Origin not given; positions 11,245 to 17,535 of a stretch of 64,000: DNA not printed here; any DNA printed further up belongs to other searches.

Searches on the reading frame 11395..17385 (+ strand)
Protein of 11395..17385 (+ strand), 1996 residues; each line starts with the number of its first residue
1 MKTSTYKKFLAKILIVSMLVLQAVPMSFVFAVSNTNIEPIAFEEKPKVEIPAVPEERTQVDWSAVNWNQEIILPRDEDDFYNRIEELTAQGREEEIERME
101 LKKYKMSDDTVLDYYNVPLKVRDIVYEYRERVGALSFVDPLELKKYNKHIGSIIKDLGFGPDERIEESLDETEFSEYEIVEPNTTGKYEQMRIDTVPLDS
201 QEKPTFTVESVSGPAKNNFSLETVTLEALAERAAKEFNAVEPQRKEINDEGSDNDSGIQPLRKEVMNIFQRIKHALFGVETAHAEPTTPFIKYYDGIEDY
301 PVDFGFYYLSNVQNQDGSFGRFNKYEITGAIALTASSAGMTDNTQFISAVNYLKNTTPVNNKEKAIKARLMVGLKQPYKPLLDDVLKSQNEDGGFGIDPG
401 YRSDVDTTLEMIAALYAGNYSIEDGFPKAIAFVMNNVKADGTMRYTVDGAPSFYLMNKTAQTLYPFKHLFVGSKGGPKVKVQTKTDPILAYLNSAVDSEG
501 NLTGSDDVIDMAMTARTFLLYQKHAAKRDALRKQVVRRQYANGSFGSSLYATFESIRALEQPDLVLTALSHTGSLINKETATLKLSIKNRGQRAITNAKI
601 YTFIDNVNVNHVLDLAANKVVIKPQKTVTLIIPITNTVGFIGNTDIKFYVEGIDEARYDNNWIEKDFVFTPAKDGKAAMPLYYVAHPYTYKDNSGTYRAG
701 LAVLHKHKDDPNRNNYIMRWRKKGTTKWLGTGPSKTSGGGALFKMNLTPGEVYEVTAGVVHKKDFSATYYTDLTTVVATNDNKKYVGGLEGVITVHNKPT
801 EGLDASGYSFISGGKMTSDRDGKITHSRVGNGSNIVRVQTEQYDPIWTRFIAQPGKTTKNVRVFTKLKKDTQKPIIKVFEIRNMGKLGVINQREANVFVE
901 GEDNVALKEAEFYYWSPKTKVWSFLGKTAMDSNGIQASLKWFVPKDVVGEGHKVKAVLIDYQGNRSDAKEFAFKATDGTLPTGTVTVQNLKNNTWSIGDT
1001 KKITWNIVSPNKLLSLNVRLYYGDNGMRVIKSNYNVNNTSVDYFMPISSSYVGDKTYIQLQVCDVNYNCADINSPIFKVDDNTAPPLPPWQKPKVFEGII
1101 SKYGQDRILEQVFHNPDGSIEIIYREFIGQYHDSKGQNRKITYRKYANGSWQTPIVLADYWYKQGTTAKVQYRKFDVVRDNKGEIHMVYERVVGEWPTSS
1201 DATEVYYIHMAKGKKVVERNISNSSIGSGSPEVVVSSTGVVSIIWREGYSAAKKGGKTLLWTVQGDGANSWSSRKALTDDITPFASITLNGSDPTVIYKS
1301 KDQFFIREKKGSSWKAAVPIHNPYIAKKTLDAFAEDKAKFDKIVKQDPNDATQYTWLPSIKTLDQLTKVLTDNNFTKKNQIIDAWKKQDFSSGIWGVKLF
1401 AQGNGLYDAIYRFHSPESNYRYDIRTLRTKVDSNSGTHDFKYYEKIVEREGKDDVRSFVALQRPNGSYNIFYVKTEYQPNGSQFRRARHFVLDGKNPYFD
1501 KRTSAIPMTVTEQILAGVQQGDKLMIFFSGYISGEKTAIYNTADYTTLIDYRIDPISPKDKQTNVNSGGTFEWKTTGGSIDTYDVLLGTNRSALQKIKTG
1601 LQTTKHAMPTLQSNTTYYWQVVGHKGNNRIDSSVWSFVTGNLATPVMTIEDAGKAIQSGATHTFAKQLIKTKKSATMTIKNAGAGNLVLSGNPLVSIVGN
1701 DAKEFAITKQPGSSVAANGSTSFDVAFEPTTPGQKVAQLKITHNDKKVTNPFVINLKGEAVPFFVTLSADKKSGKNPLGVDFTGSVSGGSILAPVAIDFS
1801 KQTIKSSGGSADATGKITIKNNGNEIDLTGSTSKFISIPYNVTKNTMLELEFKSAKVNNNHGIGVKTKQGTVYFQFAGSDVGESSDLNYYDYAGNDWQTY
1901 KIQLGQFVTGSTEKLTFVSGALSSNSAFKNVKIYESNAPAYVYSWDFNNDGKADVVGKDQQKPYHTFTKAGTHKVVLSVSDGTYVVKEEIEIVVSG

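Call 7: search_protein_families(library=pfam, proteins=[window:11395-17385:+], max_evalue=0.01)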
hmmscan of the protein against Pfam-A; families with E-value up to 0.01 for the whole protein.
window:11395-17385:+ (1996 aa): 7 families
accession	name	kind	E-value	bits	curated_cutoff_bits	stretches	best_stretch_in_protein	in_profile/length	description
PF00801.26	PKD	-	1.7e-05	25.1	23.5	1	1937-1984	26-70/80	PKD domain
PF18911.6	PKD_4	-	2.7e-05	24.6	27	1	1928-1987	22-76/85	PKD domain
PF07705.17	CARDB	-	0.00042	20.9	22.7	1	561-662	1-98/101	CARDB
PF22544.2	HYDIN_VesB_CFA65-like_Ig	-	0.00051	20.7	25.5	1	1664-1750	12-91/100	HYDIN/CFA65/VesB-like, Ig-like domain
PF22073.2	Cep192_D4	-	0.00051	20.6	35.5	1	1670-1758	19-109/112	Cep192 domain 4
PF15780.11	ASH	-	0.0006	20.4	27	0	1662-1745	14-92/98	Abnormal spindle-like microcephaly-assoc'd, ASPM-SPD-2-Hydin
PF00041.27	fn3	-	0.0073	16.9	25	0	1569-1629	16-74/84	Fibronectin type III domain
